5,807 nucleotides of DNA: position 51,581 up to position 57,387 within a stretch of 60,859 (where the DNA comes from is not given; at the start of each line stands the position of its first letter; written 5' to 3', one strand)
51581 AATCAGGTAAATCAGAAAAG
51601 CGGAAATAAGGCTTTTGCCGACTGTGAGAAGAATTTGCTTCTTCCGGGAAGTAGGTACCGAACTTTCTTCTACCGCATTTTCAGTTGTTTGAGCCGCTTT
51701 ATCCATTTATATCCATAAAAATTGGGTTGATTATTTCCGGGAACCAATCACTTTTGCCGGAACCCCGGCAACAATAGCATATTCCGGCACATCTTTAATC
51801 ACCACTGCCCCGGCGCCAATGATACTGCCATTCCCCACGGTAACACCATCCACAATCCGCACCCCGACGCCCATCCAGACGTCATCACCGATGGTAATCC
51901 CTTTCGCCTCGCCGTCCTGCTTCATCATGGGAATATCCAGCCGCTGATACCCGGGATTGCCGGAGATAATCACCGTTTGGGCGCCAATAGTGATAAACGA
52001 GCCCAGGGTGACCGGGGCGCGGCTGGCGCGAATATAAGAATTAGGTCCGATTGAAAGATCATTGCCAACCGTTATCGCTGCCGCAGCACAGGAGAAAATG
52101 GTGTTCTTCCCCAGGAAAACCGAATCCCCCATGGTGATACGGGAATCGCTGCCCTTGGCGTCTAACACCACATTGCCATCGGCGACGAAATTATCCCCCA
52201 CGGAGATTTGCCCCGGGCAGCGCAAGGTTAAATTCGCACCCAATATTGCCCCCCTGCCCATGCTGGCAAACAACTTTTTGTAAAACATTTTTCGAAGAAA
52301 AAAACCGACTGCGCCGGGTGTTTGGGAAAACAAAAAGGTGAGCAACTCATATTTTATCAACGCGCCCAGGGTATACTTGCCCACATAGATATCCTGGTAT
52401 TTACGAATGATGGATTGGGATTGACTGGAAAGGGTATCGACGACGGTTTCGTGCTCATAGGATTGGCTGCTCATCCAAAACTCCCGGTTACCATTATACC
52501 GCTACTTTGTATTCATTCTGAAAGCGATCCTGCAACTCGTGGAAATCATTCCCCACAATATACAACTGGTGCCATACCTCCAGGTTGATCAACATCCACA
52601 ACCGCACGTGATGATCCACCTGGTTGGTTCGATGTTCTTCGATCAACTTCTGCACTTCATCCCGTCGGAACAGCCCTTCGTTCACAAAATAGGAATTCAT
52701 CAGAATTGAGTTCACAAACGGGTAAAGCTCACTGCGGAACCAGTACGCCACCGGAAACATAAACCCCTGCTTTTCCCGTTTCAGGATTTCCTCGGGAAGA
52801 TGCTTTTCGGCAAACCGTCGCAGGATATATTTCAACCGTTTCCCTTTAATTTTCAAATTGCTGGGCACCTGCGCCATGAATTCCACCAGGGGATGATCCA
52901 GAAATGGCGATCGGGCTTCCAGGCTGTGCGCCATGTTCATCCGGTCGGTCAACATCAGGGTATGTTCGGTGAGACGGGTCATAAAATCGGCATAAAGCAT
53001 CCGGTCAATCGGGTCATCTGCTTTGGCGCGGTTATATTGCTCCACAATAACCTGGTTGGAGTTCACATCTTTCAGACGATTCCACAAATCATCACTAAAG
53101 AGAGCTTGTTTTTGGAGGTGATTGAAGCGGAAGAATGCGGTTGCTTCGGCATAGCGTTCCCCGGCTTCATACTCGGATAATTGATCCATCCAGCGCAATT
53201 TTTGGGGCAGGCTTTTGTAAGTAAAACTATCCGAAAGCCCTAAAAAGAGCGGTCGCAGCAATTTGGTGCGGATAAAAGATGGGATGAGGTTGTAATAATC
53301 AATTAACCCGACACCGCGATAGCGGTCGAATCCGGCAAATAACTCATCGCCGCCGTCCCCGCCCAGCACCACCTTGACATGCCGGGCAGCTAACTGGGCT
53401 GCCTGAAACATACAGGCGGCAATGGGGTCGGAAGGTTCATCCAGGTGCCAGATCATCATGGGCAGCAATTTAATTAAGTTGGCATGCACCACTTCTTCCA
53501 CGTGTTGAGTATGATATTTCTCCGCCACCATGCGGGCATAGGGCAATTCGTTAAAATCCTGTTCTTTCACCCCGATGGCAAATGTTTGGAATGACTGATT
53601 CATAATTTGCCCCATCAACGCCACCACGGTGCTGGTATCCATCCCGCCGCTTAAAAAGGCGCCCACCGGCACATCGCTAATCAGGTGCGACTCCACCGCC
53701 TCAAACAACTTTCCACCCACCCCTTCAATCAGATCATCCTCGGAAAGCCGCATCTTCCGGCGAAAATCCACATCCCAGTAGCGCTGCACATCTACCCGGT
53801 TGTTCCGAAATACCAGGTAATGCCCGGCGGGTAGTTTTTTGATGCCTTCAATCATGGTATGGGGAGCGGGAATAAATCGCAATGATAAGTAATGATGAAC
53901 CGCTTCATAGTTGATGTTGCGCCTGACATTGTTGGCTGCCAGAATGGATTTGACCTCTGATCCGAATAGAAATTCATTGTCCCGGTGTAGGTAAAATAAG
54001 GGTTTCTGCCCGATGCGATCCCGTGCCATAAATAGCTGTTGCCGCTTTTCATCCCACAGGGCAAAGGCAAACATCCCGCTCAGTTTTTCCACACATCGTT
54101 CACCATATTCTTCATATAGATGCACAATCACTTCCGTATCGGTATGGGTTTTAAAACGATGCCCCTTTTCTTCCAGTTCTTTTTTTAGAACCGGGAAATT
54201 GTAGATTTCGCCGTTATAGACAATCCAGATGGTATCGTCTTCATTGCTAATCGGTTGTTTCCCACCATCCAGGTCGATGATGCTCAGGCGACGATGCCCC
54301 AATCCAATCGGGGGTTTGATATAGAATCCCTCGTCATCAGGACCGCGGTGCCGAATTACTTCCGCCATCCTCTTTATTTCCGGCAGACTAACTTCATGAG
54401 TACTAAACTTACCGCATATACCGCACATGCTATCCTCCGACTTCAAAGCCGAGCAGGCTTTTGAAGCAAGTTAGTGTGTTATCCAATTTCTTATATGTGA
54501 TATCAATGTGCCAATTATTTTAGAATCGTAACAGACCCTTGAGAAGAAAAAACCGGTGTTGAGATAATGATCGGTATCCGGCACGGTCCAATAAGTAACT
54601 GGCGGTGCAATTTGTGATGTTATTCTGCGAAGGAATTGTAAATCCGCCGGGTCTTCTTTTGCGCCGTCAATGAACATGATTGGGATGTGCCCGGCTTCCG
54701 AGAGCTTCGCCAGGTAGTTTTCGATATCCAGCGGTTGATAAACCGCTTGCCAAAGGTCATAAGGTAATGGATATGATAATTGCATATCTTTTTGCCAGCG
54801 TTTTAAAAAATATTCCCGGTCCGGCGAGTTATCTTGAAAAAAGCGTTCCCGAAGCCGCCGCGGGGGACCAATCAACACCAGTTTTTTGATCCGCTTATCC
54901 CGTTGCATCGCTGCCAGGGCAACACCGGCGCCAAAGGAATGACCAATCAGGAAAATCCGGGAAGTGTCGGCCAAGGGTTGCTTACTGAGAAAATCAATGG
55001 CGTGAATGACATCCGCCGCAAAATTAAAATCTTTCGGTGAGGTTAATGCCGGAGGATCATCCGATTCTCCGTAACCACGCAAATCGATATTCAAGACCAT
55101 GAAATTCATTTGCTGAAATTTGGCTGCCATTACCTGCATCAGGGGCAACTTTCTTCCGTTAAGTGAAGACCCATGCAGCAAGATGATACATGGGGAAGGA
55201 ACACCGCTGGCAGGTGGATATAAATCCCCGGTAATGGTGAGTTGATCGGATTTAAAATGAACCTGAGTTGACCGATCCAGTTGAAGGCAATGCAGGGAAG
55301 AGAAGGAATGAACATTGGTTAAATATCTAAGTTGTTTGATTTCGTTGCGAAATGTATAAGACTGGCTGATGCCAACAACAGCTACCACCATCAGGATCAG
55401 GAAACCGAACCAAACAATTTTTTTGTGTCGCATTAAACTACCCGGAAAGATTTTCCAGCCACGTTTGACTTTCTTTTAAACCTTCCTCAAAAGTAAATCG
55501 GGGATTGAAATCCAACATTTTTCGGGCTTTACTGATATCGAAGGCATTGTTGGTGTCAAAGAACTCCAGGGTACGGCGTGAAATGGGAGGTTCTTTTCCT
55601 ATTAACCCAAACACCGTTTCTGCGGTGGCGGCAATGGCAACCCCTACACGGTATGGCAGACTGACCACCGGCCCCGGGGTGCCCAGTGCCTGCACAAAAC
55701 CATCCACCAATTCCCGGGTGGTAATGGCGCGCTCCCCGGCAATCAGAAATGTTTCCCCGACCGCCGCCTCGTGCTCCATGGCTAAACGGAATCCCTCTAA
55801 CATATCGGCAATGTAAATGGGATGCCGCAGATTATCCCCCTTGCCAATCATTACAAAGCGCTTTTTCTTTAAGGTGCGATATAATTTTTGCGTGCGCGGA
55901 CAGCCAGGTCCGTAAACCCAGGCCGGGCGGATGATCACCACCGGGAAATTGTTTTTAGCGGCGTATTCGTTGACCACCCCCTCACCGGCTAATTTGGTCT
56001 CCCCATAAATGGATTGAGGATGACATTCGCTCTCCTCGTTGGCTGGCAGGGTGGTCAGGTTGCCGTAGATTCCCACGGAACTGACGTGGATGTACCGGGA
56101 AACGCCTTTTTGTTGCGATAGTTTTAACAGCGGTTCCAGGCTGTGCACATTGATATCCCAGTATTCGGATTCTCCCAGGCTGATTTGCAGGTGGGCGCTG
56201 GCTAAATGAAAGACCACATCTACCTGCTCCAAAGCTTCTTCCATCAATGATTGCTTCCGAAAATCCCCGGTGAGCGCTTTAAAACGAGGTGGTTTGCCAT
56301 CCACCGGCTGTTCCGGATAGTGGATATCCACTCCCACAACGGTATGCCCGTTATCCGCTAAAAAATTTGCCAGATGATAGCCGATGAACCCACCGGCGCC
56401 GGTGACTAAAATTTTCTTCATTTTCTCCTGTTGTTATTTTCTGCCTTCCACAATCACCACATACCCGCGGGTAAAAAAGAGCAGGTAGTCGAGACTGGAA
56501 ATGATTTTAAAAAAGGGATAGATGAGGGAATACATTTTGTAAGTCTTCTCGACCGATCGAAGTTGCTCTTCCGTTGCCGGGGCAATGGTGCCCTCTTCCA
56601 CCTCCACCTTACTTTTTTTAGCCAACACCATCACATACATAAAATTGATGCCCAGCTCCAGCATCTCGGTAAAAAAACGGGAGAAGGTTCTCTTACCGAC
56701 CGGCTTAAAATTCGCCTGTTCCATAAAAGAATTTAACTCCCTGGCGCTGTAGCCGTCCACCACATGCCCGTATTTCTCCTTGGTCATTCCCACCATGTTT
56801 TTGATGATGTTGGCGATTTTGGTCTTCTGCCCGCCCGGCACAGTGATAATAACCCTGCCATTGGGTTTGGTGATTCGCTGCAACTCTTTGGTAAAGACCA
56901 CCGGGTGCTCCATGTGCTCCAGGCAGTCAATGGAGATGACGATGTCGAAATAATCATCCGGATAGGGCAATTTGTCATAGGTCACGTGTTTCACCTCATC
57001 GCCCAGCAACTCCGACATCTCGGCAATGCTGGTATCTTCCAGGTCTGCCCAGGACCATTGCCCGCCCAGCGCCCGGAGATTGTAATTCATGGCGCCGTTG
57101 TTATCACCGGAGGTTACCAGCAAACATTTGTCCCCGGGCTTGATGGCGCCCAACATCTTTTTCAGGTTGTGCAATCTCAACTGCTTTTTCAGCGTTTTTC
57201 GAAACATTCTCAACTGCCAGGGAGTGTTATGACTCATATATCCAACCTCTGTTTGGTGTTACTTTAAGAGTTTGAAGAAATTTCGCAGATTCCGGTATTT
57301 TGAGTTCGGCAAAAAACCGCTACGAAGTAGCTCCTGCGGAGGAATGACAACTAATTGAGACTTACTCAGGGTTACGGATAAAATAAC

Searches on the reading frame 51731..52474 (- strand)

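Call 14: search_protein_families(library=pfam, proteins=[window:51731-52474:-], max_evalue=0.001)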
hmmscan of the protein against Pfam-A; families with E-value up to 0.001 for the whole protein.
window:51731-52474:- (247 aa): 2 families
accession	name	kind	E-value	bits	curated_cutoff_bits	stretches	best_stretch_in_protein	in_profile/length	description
PF00132.30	Hexapep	-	2.1e-10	40.3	27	1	192-226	1-35/36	Bacterial transferase hexapeptide (six repeats)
PF14602.12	Hexapep_2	-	4.5e-08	33.1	27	0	193-225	2-32/34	Hexapeptide repeat of succinyl-transferase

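Call 69: search_protein_families(library=ncbifam, proteins=[window:51731-52474:-], max_evalue=0.0001)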
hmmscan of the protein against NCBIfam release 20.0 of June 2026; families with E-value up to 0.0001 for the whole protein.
window:51731-52474:- (247 aa): 38 families (the best 25 are shown)
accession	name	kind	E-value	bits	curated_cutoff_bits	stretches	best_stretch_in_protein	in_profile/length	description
NF007240.0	PRK09677.1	equivalog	1.4e-20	73.7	243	1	59-244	15-182/192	putative lipopolysaccharide biosynthesis O-acetyl transferase WbbJ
NF007076.0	PRK09527.1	equivalog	3.4e-20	72.3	347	2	192-243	131-182/203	galactoside O-acetyltransferase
TIGR03308.1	phn_thr-fam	hypoth_equivalog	3.4e-17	63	201.65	1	189-246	105-162/204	phosphonate metabolim protein, transferase hexapeptide repeat family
NF007797.0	PRK10502.1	subfamily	1e-16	61.2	192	1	134-246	73-179/183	WcaF family extracellular polysaccharide biosynthesis acetyltransferase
TIGR03570.1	NeuD_NnaD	subfamily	3.7e-15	56.1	160.8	1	192-241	153-202/202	NeuD/PglB/VioB family sugar acetyltransferase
TIGR03532.1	DapD_Ac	equivalog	1.4e-14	54.3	231.75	1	189-243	157-211/231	2,3,4,5-tetrahydropyridine-2,6-dicarboxylate N-acetyltransferase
NF041874.1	EPS_EpsC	equivalog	1.5e-14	54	150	1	192-245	113-166/168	serine O-acetyltransferase EpsC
TIGR04008.1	WcaF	equivalog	7e-14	52.1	326.3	1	121-246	54-178/180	colanic acid biosynthesis acetyltransferase WcaF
NF000311.1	Vat_ABCDEFH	equivalog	2.5e-13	50.1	300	1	191-246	108-164/201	Vat family streptogramin A O-acetyltransferase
NF033468.1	stregram_VatI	exception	5.8e-12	45.8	415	1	191-246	110-166/208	streptogramin A O-acetyltransferase Vat(I)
NF000147.1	stregram_VatF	exception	7.3e-12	45.2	400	1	193-246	121-174/221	streptogramin A O-acetyltransferase Vat(F)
NF007499.0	PRK10092.1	equivalog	1.1e-11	44.8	314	1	190-243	127-180/183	maltose O-acetyltransferase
NF000101.1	stregram_VatA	exception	3.1e-11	43.3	450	1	182-246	108-172/219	streptogramin A O-acetyltransferase Vat(A)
NF000490.1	chloram_CatB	equivalog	6.5e-11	41.9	350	1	192-246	110-164/210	type B chloramphenicol O-acetyltransferase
NF000020.1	stregram_VatE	exception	7e-11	42.1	450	1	191-245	113-168/214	streptogramin A O-acetyltransferase Vat(E)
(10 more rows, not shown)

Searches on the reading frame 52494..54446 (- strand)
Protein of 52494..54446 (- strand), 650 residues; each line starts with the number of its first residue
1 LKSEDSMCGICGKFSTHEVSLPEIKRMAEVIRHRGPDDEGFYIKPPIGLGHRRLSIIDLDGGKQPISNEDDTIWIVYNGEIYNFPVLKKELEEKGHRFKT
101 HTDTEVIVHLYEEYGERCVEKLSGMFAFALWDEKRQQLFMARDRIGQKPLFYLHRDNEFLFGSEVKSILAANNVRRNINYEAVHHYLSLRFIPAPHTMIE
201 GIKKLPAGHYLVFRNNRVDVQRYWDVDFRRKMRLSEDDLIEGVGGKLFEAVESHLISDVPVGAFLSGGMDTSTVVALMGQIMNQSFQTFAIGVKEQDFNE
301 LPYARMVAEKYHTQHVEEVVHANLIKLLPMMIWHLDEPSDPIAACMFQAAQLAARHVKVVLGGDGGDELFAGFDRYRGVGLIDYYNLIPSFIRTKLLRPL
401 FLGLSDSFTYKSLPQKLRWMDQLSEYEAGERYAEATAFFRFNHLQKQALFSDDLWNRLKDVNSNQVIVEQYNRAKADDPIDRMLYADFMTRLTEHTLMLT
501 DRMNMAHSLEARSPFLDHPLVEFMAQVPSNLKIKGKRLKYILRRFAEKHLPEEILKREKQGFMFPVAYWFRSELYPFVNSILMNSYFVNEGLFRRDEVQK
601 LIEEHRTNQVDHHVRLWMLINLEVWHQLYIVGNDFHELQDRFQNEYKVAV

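Call 14: search_protein_families(library=pfam, proteins=[window:52494-54446:-], max_evalue=0.001)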
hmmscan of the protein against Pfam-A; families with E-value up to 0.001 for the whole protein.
window:52494-54446:- (650 aa): 4 families
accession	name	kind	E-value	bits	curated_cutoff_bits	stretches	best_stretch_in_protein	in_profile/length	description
PF00733.27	Asn_synthase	-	9.7e-91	305.5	21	1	246-627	5-354/354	Asparagine synthase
PF13537.11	GATase_7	-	4.4e-51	172.5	25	1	51-170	1-123/123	Glutamine amidotransferase domain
PF13522.11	GATase_6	-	8.5e-46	155.6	27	1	36-164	1-130/130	Glutamine amidotransferase domain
PF12481.13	DUF3700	-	1.4e-06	28.4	27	1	70-153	74-160/228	Aluminium induced protein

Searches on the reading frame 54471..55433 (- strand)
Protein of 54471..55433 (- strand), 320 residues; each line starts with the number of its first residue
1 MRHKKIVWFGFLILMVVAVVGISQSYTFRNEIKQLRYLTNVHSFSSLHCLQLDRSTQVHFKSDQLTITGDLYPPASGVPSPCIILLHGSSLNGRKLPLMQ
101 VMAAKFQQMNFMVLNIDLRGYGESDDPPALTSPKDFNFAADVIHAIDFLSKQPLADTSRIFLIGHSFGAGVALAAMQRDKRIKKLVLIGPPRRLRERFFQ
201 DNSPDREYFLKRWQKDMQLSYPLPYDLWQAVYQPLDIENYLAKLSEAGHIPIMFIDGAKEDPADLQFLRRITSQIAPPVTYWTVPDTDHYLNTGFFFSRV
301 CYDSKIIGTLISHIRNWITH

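Call 14: search_protein_families(library=pfam, proteins=[window:54471-55433:-], max_evalue=0.001)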
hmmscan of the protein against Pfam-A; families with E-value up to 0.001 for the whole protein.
window:54471-55433:- (320 aa): 9 families
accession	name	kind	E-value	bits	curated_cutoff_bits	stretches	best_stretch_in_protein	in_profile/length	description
PF12697.13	Abhydrolase_6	-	6.3e-15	56.9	26.3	1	83-292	1-207/217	Alpha/beta hydrolase family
PF00561.26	Abhydrolase_1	-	9.9e-15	55.3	25.8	1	83-213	3-124/245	alpha/beta hydrolase fold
PF12146.15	Hydrolase_4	-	2.7e-13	50.2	27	1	82-198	6-117/239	Serine aminopeptidase, S33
PF07859.19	Abhydrolase_3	-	3.5e-06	27.4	25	1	141-262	51-177/210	alpha/beta hydrolase fold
PF00326.27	Peptidase_S9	-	2e-05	24.6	22.6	1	107-182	11-88/213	Prolyl oligopeptidase family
PF20434.5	BD-FAE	-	2.8e-05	24.2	26.8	1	70-177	2-109/215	BD-FAE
PF10230.15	LIDHydrolase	-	5.8e-05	23.4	27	1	102-190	25-118/262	Lipid-droplet associated hydrolase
PF05448.18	AXE1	-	0.00011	21.6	21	0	140-188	158-206/321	Acetyl xylan esterase (AXE1)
PF07819.20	PGAP1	-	0.00024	21.4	24.3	1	136-188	69-125/233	PGAP1-like alpha/beta domain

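Call 69: search_protein_families(library=ncbifam, proteins=[window:54471-55433:-], max_evalue=0.0001)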
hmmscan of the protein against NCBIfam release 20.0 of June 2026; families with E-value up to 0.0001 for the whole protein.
window:54471-55433:- (320 aa): 12 families
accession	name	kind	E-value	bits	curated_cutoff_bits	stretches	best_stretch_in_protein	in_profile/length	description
NF047920.1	lactonase_UilS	equivalog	3.2e-14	53.3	400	1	60-186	4-126/285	UilS family quorum-quenching N-acyl-homoserine lactonase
NF041096.1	esterase_EstD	equivalog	3.5e-09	36.2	600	1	64-201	144-284/421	esterase EstD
NF045632.1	hydroxlase_HsaD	equivalog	1.4e-08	34.1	400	1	80-191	34-138/290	4,5:9,10-diseco-3-hydroxy-5,9,17-trioxoandrosta-1(10),2-diene-4-oate hydrolase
NF050089.1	i_nPHAscl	equivalog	4.3e-07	29.3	300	1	82-189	20-116/288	intracellular short-chain-length polyhydroxyalkanoate depolymerase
NF011457.0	PRK14875.1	equivalog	5.7e-07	28.8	307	1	82-190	134-231/372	acetoin dehydrogenase dihydrolipoyllysine-residue acetyltransferase subunit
TIGR03695.1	menH_SHCHC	equivalog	9.6e-07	28.5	208.55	1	81-189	3-103/252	2-succinyl-6-hydroxy-2,4-cyclohexadiene-1-carboxylate synthase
NF058580.1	lipase_V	equivalog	2.4e-06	27.4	300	1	58-177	6-109/230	EstV family lipase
NF051488.1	bifunc_PcaDC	exception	4.2e-06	26.1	390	1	85-189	15-110/375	bifunctional 3-oxoadipate enol-lactonase/4-carboxymuconolactone decarboxylase PcaDC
NF007954.0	PRK10673.1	equivalog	4.3e-06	26.2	399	1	82-188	18-112/255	esterase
NF008340.0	PRK11126.1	equivalog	4.2e-05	22.9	261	1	80-189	14-111/255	2-succinyl-6-hydroxy-2,4-cyclohexadiene-1-carboxylate synthase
TIGR02427.1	protocat_pcaD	equivalog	5.4e-05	22.7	255.85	0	93-189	23-111/251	3-oxoadipate enol-lactonase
NF003460.0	PRK05077.1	equivalog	6.9e-05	21.8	477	1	58-191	171-299/414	esterase FrsA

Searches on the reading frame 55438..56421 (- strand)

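Call 32: search_protein_families(library=pfam, proteins=[window:55438-56421:-], max_evalue=0.01)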
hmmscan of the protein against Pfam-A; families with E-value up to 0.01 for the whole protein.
window:55438-56421:- (327 aa): 9 families
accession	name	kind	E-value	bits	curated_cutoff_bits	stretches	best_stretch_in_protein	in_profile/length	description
PF01370.27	Epimerase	-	2.7e-42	145.3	20.9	1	4-228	1-240/240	NAD dependent epimerase/dehydratase family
PF16363.11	GDP_Man_Dehyd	-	1.5e-32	113.8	27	1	5-317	1-331/332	GDP-mannose 4,6 dehydratase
PF01073.25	3Beta_HSD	-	2e-24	86.6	22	1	5-214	1-228/280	3-beta hydroxysteroid dehydrogenase/isomerase family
PF04321.23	RmlD_sub_bind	-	1.3e-18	67.5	27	1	3-247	2-232/287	RmlD substrate binding domain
PF07993.18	NAD_binding_4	-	1.3e-15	57.7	20.1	1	58-172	80-213/258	Male sterility protein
PF13460.12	NAD_binding_10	-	1.2e-11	45.3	27.2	1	8-172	1-149/184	NAD(P)H-binding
PF02719.21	Polysacc_synt_2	-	3e-07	30.4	20.2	1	4-157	1-156/293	Polysaccharide biosynthesis protein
PF05368.20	NmrA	-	0.0001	22.4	27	1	2-81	3-85/298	NmrA-like family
PF00106.31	adh_short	-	0.0027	17.6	26.6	1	2-68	1-72/195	short chain dehydrogenase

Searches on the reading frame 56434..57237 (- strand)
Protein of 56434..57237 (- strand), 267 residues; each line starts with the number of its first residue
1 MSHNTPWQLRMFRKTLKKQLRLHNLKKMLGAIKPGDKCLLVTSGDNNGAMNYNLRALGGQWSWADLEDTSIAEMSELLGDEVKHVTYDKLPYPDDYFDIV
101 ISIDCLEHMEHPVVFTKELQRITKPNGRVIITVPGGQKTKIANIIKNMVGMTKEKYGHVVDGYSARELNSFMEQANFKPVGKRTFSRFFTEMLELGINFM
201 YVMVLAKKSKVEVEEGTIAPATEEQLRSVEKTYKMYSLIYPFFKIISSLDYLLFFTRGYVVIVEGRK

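Call 32: search_protein_families(library=pfam, proteins=[window:56434-57237:-], max_evalue=0.01)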
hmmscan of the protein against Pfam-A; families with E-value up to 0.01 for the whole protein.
window:56434-57237:- (267 aa): 5 families
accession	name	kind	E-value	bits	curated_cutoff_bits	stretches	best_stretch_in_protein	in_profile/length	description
PF08241.18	Methyltransf_11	-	1.4e-11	45.4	21.2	1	47-131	7-95/95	Methyltransferase domain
PF13489.12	Methyltransf_23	-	5.3e-11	42.9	27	1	83-179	66-161/164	Methyltransferase domain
PF13649.12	Methyltransf_25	-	5.3e-06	27.5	27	1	50-127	11-97/97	Methyltransferase domain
PF13847.12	Methyltransf_31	-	7.6e-06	26.1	27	1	88-147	64-125/145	Methyltransferase domain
PF08242.18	Methyltransf_12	-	7.7e-05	23.8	30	1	62-129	24-98/98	Methyltransferase domain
